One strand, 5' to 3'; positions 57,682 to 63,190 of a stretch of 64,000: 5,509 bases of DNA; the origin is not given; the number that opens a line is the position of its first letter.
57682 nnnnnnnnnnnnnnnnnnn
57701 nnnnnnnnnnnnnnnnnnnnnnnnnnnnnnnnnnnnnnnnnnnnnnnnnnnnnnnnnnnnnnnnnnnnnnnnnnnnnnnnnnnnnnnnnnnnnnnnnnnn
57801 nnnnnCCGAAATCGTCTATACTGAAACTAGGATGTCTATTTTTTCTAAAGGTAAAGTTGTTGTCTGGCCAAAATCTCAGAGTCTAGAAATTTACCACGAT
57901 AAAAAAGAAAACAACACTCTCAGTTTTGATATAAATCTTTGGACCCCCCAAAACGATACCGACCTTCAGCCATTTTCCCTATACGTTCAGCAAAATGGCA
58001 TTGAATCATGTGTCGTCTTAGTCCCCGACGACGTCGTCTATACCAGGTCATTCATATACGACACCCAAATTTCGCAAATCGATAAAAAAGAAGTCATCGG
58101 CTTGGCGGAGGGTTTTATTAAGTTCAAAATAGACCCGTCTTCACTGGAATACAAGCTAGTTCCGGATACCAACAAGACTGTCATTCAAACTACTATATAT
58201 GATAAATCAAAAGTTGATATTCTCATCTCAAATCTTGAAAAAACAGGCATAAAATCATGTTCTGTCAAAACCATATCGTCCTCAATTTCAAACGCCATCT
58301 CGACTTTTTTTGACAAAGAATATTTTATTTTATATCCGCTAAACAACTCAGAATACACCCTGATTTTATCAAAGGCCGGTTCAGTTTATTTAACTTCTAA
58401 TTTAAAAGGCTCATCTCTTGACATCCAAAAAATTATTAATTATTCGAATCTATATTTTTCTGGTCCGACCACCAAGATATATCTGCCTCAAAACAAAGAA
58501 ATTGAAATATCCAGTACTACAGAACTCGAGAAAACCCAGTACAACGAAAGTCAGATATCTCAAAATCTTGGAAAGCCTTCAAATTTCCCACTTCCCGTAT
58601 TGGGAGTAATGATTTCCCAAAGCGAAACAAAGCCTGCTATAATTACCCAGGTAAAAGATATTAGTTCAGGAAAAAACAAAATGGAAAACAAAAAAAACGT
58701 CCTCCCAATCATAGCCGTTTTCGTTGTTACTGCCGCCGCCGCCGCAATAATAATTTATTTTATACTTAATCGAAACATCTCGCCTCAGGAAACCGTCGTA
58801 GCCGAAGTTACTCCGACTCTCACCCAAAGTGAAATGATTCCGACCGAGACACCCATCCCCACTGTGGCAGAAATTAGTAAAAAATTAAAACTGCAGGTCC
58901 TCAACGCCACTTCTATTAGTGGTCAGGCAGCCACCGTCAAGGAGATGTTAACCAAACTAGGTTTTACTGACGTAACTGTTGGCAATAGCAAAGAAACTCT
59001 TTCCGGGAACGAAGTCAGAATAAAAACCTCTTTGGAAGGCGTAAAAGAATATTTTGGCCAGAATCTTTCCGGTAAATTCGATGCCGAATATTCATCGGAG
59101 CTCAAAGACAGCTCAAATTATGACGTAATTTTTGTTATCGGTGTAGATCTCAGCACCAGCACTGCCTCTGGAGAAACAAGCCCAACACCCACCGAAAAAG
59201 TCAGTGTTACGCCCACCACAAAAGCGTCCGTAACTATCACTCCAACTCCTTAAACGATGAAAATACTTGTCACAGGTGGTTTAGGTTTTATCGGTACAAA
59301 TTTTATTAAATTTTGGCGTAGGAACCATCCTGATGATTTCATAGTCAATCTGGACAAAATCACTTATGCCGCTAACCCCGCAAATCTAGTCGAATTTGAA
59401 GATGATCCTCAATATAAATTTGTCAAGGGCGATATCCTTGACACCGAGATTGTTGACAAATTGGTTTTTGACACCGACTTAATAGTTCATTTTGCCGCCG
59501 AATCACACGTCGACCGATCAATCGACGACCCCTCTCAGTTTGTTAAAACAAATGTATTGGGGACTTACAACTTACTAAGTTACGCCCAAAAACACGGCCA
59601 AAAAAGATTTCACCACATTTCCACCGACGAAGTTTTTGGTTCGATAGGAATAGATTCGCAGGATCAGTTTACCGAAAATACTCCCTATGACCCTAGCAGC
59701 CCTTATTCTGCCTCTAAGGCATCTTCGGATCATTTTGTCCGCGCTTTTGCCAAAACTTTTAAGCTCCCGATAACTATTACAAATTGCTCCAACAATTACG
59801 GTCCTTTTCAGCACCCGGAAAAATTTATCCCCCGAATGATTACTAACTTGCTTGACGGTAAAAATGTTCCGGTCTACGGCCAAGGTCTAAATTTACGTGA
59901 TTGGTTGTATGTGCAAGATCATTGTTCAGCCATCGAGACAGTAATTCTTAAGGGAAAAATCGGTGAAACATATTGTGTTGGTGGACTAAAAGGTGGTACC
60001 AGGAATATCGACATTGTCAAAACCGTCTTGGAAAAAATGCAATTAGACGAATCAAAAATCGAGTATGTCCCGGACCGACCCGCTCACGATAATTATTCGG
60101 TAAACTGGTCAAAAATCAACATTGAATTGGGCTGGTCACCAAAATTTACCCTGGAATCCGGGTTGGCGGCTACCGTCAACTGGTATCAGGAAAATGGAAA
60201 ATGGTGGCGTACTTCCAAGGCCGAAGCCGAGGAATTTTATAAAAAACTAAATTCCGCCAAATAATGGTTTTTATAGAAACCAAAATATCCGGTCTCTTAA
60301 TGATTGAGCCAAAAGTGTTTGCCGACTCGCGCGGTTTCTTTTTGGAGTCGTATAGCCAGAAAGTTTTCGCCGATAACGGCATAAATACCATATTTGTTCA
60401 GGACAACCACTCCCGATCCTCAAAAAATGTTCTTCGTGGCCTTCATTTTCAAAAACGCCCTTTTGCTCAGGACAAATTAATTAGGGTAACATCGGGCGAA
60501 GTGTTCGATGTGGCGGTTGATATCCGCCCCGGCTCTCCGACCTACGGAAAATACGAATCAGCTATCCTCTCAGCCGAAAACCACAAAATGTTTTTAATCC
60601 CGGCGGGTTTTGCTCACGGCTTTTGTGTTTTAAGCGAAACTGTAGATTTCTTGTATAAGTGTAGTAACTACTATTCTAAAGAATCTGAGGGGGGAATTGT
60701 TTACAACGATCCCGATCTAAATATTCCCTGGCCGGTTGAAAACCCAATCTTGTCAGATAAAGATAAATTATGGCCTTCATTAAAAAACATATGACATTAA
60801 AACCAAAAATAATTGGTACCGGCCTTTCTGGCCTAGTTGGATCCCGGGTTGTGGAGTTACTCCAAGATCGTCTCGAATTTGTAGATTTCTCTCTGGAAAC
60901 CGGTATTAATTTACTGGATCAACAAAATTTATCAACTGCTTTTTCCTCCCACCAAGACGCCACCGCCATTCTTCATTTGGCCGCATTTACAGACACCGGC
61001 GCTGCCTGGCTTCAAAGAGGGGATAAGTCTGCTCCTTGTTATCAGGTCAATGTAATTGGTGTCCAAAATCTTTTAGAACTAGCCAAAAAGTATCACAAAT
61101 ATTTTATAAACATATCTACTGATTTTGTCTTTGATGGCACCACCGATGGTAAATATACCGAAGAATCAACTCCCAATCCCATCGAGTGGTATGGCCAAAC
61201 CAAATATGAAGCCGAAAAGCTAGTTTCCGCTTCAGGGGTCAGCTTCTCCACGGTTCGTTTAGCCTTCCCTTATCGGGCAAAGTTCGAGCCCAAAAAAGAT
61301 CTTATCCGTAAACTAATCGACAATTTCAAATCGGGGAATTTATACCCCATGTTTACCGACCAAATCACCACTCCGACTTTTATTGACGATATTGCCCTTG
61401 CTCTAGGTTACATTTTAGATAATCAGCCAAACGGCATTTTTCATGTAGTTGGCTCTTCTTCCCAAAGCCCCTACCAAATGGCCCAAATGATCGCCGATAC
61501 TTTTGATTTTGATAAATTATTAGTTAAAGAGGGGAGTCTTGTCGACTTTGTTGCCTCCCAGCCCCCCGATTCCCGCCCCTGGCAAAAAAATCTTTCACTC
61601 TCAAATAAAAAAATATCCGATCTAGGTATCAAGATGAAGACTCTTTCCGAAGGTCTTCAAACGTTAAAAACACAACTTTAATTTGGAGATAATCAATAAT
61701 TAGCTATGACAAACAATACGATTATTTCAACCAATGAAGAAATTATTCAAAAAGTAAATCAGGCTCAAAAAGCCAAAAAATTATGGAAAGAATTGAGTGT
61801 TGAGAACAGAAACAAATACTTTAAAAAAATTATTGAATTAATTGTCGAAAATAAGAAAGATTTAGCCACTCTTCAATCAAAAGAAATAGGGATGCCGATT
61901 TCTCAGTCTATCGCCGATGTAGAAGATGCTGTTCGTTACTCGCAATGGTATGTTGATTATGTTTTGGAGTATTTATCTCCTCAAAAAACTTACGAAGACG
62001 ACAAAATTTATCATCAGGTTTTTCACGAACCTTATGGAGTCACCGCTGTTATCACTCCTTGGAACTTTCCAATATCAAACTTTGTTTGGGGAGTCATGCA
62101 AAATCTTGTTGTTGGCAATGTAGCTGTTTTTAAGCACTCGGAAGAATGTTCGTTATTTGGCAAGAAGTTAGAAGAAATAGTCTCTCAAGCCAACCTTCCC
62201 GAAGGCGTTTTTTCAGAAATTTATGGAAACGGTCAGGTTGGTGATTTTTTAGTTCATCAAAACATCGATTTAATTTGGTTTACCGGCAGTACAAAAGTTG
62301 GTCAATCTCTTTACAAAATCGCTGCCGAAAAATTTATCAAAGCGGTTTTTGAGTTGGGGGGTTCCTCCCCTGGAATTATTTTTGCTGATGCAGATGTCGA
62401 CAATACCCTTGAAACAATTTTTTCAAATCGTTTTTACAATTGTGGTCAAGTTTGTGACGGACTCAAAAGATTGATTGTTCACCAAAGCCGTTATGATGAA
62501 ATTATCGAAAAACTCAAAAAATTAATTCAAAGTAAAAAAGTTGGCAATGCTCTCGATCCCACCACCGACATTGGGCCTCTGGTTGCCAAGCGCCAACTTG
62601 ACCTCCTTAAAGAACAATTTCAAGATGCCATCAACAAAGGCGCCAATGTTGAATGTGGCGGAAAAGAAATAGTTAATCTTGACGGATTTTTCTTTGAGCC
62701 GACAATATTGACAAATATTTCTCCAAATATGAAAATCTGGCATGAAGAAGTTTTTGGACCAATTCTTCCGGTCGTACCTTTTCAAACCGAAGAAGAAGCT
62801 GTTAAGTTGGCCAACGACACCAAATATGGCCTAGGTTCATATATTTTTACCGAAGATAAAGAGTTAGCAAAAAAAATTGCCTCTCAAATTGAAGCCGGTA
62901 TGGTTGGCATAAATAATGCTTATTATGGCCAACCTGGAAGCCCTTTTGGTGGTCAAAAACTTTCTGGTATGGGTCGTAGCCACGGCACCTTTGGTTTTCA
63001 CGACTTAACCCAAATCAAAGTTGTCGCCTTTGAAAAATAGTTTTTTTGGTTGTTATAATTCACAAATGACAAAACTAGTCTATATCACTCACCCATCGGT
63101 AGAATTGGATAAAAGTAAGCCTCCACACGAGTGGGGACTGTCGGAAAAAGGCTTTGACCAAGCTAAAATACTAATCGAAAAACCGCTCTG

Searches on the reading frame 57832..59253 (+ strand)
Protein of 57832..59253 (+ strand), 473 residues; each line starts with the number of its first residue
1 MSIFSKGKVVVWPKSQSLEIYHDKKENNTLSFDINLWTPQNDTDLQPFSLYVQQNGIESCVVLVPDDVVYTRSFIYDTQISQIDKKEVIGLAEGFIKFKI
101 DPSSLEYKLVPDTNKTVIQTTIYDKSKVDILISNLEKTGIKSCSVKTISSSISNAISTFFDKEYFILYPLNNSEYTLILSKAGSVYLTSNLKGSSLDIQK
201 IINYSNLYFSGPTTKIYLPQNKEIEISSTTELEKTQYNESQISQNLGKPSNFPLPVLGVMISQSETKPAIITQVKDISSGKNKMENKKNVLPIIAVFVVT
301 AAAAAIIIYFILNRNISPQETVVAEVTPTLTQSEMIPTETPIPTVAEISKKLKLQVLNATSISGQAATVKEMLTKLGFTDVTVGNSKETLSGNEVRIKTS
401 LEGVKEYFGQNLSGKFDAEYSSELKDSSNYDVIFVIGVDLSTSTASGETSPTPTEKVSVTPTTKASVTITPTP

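Call 73: search_protein_families(library=pfam, proteins=[window:57832-59253:+], max_evalue=0.01)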
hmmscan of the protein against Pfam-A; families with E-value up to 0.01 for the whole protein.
window:57832-59253:+ (473 aa): 1 family
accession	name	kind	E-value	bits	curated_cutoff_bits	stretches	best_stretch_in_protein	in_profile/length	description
PF13399.11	LytR_C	-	1.5e-08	35.9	22.2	1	352-411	2-65/86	LytR cell envelope-related transcriptional attenuator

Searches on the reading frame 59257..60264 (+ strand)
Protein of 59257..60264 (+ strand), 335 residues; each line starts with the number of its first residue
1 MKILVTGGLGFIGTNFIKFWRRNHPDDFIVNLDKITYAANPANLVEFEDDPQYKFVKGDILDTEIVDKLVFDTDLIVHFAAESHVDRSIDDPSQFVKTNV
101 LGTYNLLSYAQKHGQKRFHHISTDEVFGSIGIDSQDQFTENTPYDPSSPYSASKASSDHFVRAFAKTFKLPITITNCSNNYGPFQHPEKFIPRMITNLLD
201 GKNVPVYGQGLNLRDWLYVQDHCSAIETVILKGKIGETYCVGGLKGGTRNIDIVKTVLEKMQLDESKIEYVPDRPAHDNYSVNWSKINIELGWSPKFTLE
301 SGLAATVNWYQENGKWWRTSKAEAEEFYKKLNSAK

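Call 73: search_protein_families(library=pfam, proteins=[window:59257-60264:+], max_evalue=0.01)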
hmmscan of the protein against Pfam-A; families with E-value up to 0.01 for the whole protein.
window:59257-60264:+ (335 aa): 7 families
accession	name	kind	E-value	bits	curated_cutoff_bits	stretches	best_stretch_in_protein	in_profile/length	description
PF16363.11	GDP_Man_Dehyd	-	1.9e-73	248.3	27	1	4-304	1-330/332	GDP-mannose 4,6 dehydratase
PF01370.27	Epimerase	-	1.7e-61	208.2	20.9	1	3-242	1-240/240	NAD dependent epimerase/dehydratase family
PF01073.25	3Beta_HSD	-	1.3e-16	60.9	22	1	4-221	1-220/280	3-beta hydroxysteroid dehydrogenase/isomerase family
PF07993.18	NAD_binding_4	-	5.6e-16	58.9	20.1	1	48-179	58-206/258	Male sterility protein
PF04321.23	RmlD_sub_bind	-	1.2e-14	54.6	27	1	1-168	1-143/287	RmlD substrate binding domain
PF02719.21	Polysacc_synt_2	-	1.5e-13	51.1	20.2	1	3-126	1-131/293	Polysaccharide biosynthesis protein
PF13460.12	NAD_binding_10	-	4.5e-06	27.1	27.2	1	37-163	25-133/184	NAD(P)H-binding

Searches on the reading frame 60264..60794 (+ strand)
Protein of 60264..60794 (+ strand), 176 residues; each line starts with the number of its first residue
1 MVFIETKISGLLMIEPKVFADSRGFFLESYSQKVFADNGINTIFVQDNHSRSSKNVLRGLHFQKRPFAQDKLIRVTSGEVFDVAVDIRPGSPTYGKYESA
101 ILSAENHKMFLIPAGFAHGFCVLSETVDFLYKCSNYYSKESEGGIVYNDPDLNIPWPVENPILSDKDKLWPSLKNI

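Call 73: search_protein_families(library=pfam, proteins=[window:60264-60794:+], max_evalue=0.01)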
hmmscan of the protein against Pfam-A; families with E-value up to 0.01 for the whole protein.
window:60264-60794:+ (176 aa): 1 family
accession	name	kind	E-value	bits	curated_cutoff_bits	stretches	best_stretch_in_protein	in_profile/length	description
PF00908.23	dTDP_sugar_isom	-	2.9e-73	245.5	27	1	5-174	1-167/168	dTDP-4-dehydrorhamnose 3,5-epimerase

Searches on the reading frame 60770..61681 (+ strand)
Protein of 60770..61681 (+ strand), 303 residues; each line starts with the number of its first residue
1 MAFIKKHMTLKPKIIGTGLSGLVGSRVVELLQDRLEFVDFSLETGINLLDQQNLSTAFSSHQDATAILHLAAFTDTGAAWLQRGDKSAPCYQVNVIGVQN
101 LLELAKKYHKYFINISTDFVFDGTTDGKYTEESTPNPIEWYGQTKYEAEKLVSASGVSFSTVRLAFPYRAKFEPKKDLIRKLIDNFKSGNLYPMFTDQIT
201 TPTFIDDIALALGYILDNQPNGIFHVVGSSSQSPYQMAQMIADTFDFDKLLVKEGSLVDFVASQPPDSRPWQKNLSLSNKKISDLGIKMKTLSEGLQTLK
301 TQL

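Call 73: search_protein_families(library=pfam, proteins=[window:60770-61681:+], max_evalue=0.01)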
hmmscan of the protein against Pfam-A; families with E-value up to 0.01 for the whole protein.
window:60770-61681:+ (303 aa): 6 families
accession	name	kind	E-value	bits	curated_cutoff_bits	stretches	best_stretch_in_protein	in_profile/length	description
PF04321.23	RmlD_sub_bind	-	6.9e-43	147.2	27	1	13-299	2-281/287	RmlD substrate binding domain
PF01370.27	Epimerase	-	2.3e-17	63.6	20.9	1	17-222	4-235/240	NAD dependent epimerase/dehydratase family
PF16363.11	GDP_Man_Dehyd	-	2.6e-11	44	27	1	46-154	59-166/332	GDP-mannose 4,6 dehydratase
PF07993.18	NAD_binding_4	-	7.9e-08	32.2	20.1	1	65-156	90-192/258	Male sterility protein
PF01073.25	3Beta_HSD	-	3.6e-06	26.7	22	1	48-155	54-160/280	3-beta hydroxysteroid dehydrogenase/isomerase family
PF02719.21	Polysacc_synt_2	-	0.0018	18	20.2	1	48-153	63-150/293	Polysaccharide biosynthesis protein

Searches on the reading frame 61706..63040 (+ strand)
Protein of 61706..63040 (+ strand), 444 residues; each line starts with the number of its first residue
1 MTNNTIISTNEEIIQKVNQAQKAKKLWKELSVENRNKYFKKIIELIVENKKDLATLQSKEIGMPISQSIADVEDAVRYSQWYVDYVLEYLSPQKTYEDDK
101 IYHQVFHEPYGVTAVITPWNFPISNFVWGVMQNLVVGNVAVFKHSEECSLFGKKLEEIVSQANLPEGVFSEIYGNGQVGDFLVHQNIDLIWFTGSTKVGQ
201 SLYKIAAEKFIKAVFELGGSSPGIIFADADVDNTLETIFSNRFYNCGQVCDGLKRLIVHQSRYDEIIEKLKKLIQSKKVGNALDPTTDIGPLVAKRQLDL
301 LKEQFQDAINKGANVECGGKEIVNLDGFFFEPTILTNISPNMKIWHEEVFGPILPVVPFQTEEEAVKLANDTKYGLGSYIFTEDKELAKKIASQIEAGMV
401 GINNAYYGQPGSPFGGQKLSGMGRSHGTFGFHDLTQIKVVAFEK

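Call 73: search_protein_families(library=pfam, proteins=[window:61706-63040:+], max_evalue=0.01)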
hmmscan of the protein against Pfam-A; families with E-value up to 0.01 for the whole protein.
window:61706-63040:+ (444 aa): 1 family
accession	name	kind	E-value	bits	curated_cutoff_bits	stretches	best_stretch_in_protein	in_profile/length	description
PF00171.27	Aldedh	-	3.2e-136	455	23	1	8-440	26-461/461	Aldehyde dehydrogenase family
